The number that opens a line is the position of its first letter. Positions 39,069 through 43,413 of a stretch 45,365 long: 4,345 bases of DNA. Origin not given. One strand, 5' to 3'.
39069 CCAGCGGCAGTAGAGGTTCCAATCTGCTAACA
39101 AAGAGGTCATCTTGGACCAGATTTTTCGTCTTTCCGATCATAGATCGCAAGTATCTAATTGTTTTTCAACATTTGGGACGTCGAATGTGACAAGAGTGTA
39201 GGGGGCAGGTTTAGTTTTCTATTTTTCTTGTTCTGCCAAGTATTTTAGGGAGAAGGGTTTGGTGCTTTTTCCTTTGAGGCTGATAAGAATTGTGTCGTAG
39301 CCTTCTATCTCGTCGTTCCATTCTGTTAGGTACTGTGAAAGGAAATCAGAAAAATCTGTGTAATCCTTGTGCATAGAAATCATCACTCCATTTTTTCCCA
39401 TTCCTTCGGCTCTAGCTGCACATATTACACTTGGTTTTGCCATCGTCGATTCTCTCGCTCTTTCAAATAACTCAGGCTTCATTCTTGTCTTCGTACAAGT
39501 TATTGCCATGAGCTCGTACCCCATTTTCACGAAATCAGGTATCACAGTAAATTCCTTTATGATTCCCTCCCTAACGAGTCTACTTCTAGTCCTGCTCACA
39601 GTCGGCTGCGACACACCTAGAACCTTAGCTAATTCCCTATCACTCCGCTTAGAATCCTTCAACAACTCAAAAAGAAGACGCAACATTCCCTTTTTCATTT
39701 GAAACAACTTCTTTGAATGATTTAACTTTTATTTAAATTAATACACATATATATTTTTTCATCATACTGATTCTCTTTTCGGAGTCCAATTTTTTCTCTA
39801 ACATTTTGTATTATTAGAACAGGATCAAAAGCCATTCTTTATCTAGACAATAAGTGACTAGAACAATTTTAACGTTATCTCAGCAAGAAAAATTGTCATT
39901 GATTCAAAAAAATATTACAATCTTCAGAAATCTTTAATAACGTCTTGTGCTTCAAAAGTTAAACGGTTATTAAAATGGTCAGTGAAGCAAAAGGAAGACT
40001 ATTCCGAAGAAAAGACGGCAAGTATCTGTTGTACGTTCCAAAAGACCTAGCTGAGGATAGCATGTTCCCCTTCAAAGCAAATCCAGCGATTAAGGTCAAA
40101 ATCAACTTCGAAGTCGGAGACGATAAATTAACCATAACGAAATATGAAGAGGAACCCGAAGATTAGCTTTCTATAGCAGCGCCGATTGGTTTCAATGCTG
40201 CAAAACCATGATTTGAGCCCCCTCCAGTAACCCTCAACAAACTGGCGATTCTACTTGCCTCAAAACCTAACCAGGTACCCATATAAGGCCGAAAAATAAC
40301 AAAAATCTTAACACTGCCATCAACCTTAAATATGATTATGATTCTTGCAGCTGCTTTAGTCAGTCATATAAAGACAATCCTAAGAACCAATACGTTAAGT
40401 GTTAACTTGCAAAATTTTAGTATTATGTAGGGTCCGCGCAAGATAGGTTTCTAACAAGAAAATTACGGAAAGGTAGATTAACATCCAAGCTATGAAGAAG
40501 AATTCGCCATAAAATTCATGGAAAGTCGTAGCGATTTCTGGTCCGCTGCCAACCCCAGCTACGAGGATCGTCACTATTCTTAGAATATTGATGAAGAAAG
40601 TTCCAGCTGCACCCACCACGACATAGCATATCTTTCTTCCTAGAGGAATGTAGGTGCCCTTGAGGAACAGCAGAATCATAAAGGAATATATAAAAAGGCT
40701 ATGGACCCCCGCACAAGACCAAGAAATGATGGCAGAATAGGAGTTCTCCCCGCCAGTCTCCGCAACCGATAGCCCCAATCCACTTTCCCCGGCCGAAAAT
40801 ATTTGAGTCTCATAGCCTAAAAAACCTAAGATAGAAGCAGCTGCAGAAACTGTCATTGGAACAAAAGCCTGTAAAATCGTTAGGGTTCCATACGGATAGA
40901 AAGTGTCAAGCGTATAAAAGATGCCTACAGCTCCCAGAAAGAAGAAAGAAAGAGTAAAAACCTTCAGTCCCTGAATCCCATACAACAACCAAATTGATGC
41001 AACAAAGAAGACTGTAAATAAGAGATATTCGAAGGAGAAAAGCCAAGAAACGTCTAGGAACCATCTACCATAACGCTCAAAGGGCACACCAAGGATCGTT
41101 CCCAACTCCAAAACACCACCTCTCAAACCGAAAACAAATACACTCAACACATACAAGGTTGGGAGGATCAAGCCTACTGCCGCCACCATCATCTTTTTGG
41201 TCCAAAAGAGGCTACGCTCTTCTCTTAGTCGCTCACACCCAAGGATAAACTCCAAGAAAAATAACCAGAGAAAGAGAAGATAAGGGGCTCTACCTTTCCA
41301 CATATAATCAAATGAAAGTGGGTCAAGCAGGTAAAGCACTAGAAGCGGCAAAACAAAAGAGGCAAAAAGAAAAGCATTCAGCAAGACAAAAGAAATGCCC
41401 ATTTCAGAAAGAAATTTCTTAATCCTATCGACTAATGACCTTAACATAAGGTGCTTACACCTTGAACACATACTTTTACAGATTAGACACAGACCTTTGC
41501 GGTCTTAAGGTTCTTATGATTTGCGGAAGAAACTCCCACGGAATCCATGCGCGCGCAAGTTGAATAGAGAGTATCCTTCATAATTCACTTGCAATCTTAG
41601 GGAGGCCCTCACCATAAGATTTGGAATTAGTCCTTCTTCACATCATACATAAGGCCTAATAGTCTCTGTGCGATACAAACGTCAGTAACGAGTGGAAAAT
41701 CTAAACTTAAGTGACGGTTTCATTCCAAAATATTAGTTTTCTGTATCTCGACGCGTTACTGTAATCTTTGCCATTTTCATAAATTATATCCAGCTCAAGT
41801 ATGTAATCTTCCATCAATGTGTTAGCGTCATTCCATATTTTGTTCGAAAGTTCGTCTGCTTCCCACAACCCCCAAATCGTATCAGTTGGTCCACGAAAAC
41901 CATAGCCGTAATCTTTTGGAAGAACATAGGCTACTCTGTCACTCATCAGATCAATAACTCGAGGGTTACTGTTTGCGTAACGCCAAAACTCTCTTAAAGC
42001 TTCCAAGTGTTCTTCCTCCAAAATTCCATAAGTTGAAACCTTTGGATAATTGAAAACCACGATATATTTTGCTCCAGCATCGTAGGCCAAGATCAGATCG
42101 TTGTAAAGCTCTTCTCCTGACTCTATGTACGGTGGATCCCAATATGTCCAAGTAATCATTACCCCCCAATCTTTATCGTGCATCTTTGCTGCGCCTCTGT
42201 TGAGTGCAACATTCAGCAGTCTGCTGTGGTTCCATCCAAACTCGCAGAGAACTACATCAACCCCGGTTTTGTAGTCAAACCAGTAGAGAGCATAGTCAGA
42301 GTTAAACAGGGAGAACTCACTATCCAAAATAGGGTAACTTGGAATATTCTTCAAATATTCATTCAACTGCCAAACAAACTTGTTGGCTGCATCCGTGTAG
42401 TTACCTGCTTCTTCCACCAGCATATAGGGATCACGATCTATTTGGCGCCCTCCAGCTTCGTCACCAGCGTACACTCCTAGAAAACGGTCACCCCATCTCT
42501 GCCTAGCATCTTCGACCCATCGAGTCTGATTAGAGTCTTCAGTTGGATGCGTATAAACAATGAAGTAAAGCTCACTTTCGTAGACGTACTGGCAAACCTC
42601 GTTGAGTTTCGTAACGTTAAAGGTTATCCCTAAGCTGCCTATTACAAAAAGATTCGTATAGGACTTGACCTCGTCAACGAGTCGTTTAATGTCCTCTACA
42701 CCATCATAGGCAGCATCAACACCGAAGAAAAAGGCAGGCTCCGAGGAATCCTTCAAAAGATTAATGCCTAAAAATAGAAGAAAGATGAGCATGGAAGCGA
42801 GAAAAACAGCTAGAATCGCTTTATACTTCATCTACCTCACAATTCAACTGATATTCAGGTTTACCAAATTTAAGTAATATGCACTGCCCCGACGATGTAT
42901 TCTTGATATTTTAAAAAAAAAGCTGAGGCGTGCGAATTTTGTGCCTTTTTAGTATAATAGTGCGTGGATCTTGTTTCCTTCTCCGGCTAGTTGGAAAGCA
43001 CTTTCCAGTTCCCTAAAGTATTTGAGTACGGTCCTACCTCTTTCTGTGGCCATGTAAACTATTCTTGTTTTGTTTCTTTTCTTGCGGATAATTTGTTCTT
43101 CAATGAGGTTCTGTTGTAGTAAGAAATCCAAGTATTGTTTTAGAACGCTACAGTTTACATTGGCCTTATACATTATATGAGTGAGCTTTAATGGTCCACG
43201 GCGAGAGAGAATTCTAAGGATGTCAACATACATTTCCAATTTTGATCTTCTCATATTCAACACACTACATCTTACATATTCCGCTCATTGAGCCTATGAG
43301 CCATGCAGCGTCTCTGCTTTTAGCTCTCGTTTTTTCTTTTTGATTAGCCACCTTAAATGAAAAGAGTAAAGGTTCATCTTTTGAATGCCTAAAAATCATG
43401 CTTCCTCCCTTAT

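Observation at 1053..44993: Dispersed alternating purine-pyrimidine GC palindrome (core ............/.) marking gene boundaries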

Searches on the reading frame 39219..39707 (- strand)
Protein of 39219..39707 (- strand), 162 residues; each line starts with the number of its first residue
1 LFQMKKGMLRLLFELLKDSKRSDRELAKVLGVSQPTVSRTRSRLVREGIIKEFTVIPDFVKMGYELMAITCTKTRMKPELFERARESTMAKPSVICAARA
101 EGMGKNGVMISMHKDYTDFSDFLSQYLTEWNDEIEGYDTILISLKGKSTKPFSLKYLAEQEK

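Call 48: search_protein_families(library=pfam, proteins=[window:39219-39707:-], max_evalue=0.01)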
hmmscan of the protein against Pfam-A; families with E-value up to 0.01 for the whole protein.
window:39219-39707:- (162 aa): 14 families
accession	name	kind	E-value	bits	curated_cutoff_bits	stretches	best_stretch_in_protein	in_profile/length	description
PF13412.12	HTH_24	-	1e-08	35.1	21.9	1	9-51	6-48/48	Winged helix-turn-helix DNA-binding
PF13404.12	HTH_AsnC-type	-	1.1e-06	28.7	27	1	10-44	7-41/42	AsnC-type helix-turn-helix domain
PF13545.12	HTH_Crp_2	-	8.6e-06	26.1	27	1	23-51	25-53/70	Crp-like helix-turn-helix domain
PF13384.12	HTH_23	-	1.4e-05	25.2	24.6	1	15-49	13-46/50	Homeodomain-like domain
PF01022.26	HTH_5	-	7.2e-05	23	22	1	7-51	3-46/47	Bacterial regulatory protein, arsR family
PF20432.4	Xre-like-HTH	-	0.00027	21.6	25.8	1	8-41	11-43/63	Antitoxin Xre-like helix-turn-helix domain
PF25213.1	HVO_A0261_N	-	0.00032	21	35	1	12-51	16-55/86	HVO_A0261 N-terminal domain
PF12802.13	MarR_2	-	0.00065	20.2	27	1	10-50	9-50/61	MarR family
PF01047.28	MarR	-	0.00088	19.6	24.6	1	24-51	21-48/59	MarR family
PF01978.25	TrmB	-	0.00096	19.4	25.6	1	12-54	14-56/68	Sugar-specific transcriptional regulator TrmB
PF01325.25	Fe_dep_repress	-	0.0019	18.8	26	1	13-50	14-52/60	Iron dependent repressor, N-terminal DNA binding domain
PF01381.28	HTH_3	-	0.0064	17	23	0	14-39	3-28/55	Helix-turn-helix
PF13551.12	HTH_29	-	0.008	16.7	28.1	0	23-49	15-41/64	Winged helix-turn helix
PF00392.27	GntR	-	0.0091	16.1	27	0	24-50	28-54/64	Bacterial regulatory proteins, gntR family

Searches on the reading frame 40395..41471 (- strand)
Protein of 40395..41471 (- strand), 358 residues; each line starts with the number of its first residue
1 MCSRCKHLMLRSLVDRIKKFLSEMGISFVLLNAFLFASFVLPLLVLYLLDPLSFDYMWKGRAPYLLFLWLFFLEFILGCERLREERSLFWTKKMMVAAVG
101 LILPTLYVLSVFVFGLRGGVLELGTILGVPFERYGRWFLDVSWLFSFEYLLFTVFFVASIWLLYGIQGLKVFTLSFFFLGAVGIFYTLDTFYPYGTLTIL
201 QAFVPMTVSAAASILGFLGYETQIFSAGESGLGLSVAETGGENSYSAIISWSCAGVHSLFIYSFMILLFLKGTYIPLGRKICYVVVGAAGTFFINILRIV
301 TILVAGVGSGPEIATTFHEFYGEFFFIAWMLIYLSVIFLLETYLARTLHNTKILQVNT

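Call 8: search_protein_families(library=pfam, proteins=[window:40395-41471:-])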
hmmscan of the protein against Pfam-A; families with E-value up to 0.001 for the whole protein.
window:40395-41471:- (358 aa): 1 family
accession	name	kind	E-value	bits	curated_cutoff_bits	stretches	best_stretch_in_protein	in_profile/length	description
PF09721.15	Exosortase_EpsH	-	4.8e-11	43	25.7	1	99-337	58-251/254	Transmembrane exosortase (Exosortase_EpsH)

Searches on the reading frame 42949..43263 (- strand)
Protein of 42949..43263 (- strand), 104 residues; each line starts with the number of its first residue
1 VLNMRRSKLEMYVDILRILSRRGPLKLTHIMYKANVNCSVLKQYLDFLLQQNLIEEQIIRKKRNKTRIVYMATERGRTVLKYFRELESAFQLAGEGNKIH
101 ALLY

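Call 49: search_protein_families(library=pfam, proteins=[window:42949-43263:-], max_evalue=0.01)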
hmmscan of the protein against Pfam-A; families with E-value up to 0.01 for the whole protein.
window:42949-43263:- (104 aa): 6 families
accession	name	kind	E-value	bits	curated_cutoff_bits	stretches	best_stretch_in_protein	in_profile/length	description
PF14947.12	HTH_45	-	8.1e-18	64.7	25.5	1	5-88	1-74/77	Winged helix-turn-helix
PF01022.26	HTH_5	-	0.00016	21.9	22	1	13-55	5-46/47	Bacterial regulatory protein, arsR family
PF01047.28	MarR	-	0.00083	19.6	24.6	1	14-55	7-48/59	MarR family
PF03551.20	PadR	-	0.0036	17.7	27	1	42-81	35-74/75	Transcriptional regulator PadR-like family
PF01638.23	HxlR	-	0.0056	16.9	20.8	1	17-87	12-80/91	HxlR-like helix-turn-helix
PF14277.12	DUF4364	-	0.0075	16.5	26.9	1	51-84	41-74/162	Domain of unknown function (DUF4364)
